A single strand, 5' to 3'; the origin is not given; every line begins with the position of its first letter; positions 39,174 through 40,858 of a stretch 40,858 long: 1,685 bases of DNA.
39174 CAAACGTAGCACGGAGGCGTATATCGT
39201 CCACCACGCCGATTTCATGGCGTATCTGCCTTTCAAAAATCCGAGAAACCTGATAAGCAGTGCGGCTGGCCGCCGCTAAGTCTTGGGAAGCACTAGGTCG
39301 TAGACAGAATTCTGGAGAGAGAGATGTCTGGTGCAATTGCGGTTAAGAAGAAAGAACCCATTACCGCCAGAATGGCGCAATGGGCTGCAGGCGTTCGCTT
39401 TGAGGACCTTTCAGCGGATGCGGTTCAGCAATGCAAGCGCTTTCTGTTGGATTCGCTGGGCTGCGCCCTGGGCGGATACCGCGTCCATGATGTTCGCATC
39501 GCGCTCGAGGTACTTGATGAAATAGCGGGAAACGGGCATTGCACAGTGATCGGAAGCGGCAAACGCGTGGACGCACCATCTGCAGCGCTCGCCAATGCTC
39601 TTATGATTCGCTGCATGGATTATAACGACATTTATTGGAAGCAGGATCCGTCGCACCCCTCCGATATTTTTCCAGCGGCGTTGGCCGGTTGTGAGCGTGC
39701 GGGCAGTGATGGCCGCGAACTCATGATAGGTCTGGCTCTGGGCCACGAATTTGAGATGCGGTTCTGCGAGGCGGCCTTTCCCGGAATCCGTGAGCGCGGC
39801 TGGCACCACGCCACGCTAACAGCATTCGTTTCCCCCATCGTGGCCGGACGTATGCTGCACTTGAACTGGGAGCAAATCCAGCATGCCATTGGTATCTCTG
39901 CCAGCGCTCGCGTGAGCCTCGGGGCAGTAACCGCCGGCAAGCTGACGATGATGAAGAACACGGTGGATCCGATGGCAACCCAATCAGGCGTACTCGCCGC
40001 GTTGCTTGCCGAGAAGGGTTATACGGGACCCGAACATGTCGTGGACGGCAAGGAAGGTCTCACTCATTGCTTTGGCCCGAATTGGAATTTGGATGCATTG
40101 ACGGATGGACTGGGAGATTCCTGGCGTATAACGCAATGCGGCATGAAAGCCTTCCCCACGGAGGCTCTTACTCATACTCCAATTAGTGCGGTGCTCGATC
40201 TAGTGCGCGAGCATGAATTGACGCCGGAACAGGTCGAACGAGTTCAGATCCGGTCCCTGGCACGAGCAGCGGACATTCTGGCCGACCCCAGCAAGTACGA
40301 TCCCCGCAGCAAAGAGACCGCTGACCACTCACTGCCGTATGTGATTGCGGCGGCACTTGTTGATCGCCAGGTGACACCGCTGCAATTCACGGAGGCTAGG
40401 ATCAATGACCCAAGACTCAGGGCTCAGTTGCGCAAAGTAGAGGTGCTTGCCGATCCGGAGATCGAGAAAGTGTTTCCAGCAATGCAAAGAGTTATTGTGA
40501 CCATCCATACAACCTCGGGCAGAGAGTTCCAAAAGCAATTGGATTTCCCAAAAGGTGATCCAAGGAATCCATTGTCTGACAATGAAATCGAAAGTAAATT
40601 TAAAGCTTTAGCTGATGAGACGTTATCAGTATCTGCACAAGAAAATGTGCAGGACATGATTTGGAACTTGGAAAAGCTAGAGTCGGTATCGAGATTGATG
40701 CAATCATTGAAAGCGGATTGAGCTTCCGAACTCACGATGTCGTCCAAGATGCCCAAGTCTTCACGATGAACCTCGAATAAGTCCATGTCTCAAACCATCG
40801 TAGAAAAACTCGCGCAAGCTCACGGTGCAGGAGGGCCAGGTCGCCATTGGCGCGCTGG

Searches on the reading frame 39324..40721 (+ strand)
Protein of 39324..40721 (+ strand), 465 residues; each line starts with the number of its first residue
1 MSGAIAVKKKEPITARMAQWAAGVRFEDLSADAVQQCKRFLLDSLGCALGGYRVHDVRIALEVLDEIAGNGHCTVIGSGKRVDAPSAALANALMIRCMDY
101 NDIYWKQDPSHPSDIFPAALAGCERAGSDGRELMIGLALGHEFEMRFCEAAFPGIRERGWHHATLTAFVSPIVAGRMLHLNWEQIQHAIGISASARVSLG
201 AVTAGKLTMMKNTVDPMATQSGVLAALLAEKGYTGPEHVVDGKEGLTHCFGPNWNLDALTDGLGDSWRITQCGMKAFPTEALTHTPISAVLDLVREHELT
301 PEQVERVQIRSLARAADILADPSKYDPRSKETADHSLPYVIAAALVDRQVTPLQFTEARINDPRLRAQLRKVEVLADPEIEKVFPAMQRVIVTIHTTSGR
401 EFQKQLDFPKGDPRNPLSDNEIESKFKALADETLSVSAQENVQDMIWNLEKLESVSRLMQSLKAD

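Call 32: search_protein_families(library=pfam, proteins=[window:39324-40721:+], max_evalue=0.001)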
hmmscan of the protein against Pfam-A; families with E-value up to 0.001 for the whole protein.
window:39324-40721:+ (465 aa): 2 families
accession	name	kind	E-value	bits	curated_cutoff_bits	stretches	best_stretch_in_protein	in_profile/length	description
PF03972.19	MmgE_PrpD_N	-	7.1e-71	238.7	32.1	1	16-253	2-238/244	MmgE/PrpD N-terminal domain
PF19305.4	MmgE_PrpD_C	-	7.6e-47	159.8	32.1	1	277-450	1-172/173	MmgE/PrpD C-terminal domain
